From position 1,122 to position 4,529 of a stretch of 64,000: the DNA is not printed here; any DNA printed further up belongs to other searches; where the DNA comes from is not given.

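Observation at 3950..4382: Met/Pro-rich ~130-aa C-terminal tail on a Dld/GlcDF-like FAD-FeS-CCG oxidoreductase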

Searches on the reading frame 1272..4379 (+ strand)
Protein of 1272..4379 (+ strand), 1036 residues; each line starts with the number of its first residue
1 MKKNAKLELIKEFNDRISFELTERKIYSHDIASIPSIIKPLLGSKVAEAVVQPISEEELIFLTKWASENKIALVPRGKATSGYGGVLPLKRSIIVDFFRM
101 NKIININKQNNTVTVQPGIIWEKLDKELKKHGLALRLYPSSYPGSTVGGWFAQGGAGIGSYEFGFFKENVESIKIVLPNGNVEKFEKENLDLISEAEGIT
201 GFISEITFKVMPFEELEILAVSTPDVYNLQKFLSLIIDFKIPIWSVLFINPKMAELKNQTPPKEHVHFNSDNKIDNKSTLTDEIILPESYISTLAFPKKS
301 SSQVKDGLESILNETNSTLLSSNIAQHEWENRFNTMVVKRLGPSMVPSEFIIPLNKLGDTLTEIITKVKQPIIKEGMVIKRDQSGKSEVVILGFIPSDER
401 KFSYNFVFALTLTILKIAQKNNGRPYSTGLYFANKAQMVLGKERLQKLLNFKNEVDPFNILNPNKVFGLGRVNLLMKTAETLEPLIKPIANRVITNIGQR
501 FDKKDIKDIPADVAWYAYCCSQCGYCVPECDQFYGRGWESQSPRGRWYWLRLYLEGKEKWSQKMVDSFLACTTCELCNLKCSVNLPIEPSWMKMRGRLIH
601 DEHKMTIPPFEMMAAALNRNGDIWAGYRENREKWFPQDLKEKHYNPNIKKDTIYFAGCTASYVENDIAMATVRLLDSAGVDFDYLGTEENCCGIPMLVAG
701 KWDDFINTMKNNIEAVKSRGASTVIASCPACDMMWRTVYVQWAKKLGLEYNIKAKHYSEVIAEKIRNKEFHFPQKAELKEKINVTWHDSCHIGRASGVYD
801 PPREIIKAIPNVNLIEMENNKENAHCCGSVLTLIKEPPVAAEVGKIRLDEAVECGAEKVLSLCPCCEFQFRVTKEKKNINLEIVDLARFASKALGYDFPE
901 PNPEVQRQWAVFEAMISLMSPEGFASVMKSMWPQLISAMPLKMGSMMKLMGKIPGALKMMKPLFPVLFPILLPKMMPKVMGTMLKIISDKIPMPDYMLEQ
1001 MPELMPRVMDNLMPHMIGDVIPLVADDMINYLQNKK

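Call 5: search_protein_families(library=pfam, proteins=[window:1272-4379:+], max_evalue=1)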
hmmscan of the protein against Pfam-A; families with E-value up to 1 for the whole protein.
window:1272-4379:+ (1036 aa): 7 families
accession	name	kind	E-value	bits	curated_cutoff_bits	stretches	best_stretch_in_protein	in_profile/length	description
PF01565.28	FAD_binding_4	-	1.7e-34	118.9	26.4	1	48-184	2-137/139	FAD binding domain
PF02754.22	CCG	-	8.5e-31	106.4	20.6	2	784-871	1-85/85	Cysteine-rich domain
PF13534.11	Fer4_17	-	2.3e-08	34.9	22.2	1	520-585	2-60/61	4Fe-4S dicluster domain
PF13183.11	Fer4_8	-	1.2e-05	26.2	27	1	518-584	3-67/68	4Fe-4S dicluster domain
PF13187.11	Fer4_9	-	0.0017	18.8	27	1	520-584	2-50/52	4Fe-4S dicluster domain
PF02913.24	FAD-oxidase_C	-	0.21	11.7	21.2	0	219-466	8-248/248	FAD linked oxidases, C-terminal domain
PF13719.11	Zn_ribbon_5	-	0.34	11.1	29.3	0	725-738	2-15/37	zinc-ribbon domain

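Call 6: search_protein_families(library=ncbifam, proteins=[window:1272-4379:+], max_evalue=1)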
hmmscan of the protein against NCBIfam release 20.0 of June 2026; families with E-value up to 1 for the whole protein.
window:1272-4379:+ (1036 aa): 24 families
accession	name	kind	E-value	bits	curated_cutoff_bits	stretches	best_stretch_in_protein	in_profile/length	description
NF045670.1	quin_L_LdhH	equivalog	6.4e-38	130.5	800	1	642-888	459-703/706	L-lactate dehydrogenase (quinone) large subunit LdhH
NF004898.0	PRK06259.1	equivalog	2.2e-37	128.8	385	1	519-889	135-483/488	fumarate reductase (CoM/CoB) subunit TfrB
TIGR00387.1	glcD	equivalog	5.1e-29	101.3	567.9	1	50-220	1-180/413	glycolate oxidase subunit GlcD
NF008369.0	PRK11168.1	equivalog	8.1e-27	94.1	278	1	633-874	152-384/401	anaerobic glycerol-3-phosphate dehydrogenase subunit C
NF049975.1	2HglutDHaseYdiJ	equivalog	5.9e-20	70.7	1350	1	46-207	51-214/1018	D-2-hydroxyglutarate dehydrogenase YdiJ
NF008434.0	PRK11274.1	equivalog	8.9e-18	64.4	333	1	519-867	24-385/409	glycolate oxidase subunit GlcF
NF045663.1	diclust_near_Sec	equivalog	1.1e-15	56.8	530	1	522-871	310-619/759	pyridine nucleotide-disulfide oxidoreductase/dicluster-binding protein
TIGR03379.1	glycerol3P_GlpC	equivalog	2.2e-15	56.3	279.9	1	633-878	148-385/397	anaerobic glycerol-3-phosphate dehydrogenase subunit GlpC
NF008408.0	PRK11230.1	equivalog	9.3e-15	54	897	1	50-215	59-232/499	glycolate oxidase subunit GlcD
TIGR01678.1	FAD_lactone_ox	subfamily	4.3e-12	45.7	396.8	1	46-217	14-185/438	sugar 1,4-lactone oxidase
NF045796.1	DsrK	equivalog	3e-11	42.6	400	1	645-832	188-373/453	sulfate reduction electron transfer complex DsrMKJOP subunit DsrK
NF045724.1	ferredox_TmcB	equivalog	1.1e-09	37.5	735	1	510-883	33-417/430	electron transfer complex ferredoxin TmcB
TIGR01676.1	GLDHase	equivalog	1.4e-09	37.3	458.25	1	49-216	64-231/541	L-galactonolactone dehydrogenase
NF045711.1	sulf_resp_HmcF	equivalog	5.3e-09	35.4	750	1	564-881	113-436/457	sulfate respiration complex iron-sulfur protein HmcF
TIGR03288.1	CoB_CoM_SS_B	equivalog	4.8e-08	32.6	345.15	2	689-761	190-263/290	CoB--CoM heterodisulfide reductase subunit B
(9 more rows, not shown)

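Call 11: find_homologous_proteins(query=window:1272-4379:+, max_evalue=1e-10)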
Query window:1272-4379:+ (1036 aa): 2379 proteins with E <= 1e-10 among 8000 candidates; the best 120 are listed.
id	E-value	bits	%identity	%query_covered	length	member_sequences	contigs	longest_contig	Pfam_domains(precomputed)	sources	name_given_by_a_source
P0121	0.0e+0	2400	100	100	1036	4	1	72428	PF01565.29,PF13534.12,PF02754.22,PF13183.12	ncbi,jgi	-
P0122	0.0e+0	2107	87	100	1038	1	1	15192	PF01565.29,PF13534.12,PF02754.22,PF13183.12,PF13187.12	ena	-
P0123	0.0e+0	1803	73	100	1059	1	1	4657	PF01565.29,PF13534.12,PF02754.22,PF02913.25,PF13183.12,PF13187.12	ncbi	-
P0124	0.0e+0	1676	68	100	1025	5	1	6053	PF01565.29,PF13534.12,PF02754.22,PF02913.25,PF13183.12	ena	-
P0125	0.0e+0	1669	68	100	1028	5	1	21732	PF01565.29,PF13534.12,PF02754.22,PF13183.12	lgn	-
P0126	0.0e+0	1658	67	100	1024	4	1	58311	PF01565.29,PF13534.12,PF02754.22,PF02913.25,PF13183.12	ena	-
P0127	0.0e+0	1653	67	100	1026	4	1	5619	PF01565.29,PF13534.12,PF02754.22,PF02913.25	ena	-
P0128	0.0e+0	1650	66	100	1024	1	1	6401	PF01565.29,PF13534.12,PF02754.22,PF02913.25,PF13183.12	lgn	-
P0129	0.0e+0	1650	67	100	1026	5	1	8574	PF01565.29,PF13534.12,PF02754.22,PF02913.25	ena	-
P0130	0.0e+0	1649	66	100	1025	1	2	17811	PF01565.29,PF13534.12,PF02754.22,PF13183.12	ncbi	-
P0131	0.0e+0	1646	67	100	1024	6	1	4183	PF01565.29,PF13534.12,PF02754.22,PF02913.25,PF13183.12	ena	-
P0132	0.0e+0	1638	67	100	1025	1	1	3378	PF01565.29,PF13534.12,PF02754.22,PF13183.12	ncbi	-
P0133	0.0e+0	1628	66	100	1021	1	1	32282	PF01565.29,PF13534.12,PF02754.22,PF02913.25,PF13183.12,PF13187.12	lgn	-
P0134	0.0e+0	1625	66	100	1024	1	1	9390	PF01565.29,PF13534.12,PF02754.22,PF13183.12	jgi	jgi:Fe-S oxidoreductase/FAD/FMN-containing dehydrogenase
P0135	0.0e+0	1618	65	100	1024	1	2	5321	PF01565.29,PF13534.12,PF02754.22,PF02913.25,PF13183.12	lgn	-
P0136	0.0e+0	1610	65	100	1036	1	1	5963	PF01565.29,PF13534.12,PF02754.22,PF02913.25,PF13183.12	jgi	jgi:Fe-S oxidoreductase/FAD/FMN-containing dehydrogenase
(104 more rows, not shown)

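Call 12: search_solved_structures(query=window:1272-4379:+, max_evalue=0.001)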
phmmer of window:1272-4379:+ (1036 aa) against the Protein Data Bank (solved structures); distinct sequences matched with E-value up to 0.001: 60.
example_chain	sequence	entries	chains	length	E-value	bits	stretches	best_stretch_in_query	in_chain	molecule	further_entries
6v42_A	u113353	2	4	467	2.4e-21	78.4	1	28-213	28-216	FAD/FMN-containing dehydrogenase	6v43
9ojn_A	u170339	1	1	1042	6e-21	77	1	565-871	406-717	Iron-sulfur-binding reductase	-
2uuu_A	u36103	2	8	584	1.4e-17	65.9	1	37-210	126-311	ALKYLDIHYDROXYACETONEPHOSPHATE SYNTHASE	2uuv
3pm9_A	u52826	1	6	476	1.2e-16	62.8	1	49-214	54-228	Putative oxidoreductase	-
4bby_A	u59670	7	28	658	1.1e-15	59.5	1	31-217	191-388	ALKYLDIHYDROXYACETONEPHOSPHATE SYNTHASE, PEROXISOMAL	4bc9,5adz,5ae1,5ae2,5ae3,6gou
4bca_A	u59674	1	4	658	1.1e-15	59.5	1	31-217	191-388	ALKYLDIHYDROXYACETONEPHOSPHATE SYNTHASE, PEROXISOMAL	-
4bc7_A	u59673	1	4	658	1.1e-15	59.5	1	31-217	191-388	ALKYLDIHYDROXYACETONEPHOSPHATE SYNTHASE, PEROXISOMAL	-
7qh2_C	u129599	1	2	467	2.2e-15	58.6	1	47-217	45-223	Lactate dehydrogenase (NAD(+),ferredoxin) subunit LctD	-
9qgz_A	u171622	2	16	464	2.9e-14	54.9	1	48-214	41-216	Glycolate oxidase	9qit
8jdc_A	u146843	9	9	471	2.5e-13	51.8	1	48-257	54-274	Probable D-lactate dehydrogenase, mitochondrial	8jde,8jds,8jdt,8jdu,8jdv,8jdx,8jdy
8jdb_A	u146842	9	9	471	2.6e-13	51.7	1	48-257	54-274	Probable D-lactate dehydrogenase, mitochondrial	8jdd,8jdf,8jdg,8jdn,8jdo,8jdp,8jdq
8qnr_A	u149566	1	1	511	2.6e-11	45.1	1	51-335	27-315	L-galactono-1,4-lactone dehydrogenase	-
8qmy_A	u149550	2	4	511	2.6e-11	45.1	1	51-335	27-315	ancestral L-galactono-1,4-lactone dehydrogenase | L-galactono-1,4-lactone dehydrogenase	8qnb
8qnc_A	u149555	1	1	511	3.5e-11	44.7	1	51-335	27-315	L-galactono-1,4-lactone dehydrogenase: A113G variant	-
7a24_z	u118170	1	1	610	7e-10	40.4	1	52-283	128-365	GLDH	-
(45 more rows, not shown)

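Call 18: find_encoding_contigs(protein=P0121, flank=10000, max_places=4)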
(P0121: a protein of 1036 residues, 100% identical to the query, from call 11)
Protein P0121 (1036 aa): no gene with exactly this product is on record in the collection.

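Call 19: list_cluster_members(proteins=[P0121, P0122, P0123])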
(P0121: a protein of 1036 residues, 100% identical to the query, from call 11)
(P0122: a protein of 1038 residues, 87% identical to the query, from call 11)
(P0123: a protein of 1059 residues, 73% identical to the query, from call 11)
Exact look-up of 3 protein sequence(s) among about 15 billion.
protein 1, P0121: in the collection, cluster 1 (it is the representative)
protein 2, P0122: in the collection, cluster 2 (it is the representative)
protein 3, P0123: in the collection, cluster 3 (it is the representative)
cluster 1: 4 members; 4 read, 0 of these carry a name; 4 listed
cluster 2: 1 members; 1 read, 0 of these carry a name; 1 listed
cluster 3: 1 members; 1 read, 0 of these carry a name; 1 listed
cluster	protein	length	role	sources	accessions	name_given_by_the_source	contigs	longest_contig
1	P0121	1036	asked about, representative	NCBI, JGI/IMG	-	-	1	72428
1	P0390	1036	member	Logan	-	-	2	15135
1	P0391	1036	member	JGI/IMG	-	-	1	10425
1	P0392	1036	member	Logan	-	-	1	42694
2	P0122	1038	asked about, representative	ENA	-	-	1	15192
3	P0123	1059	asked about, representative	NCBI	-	-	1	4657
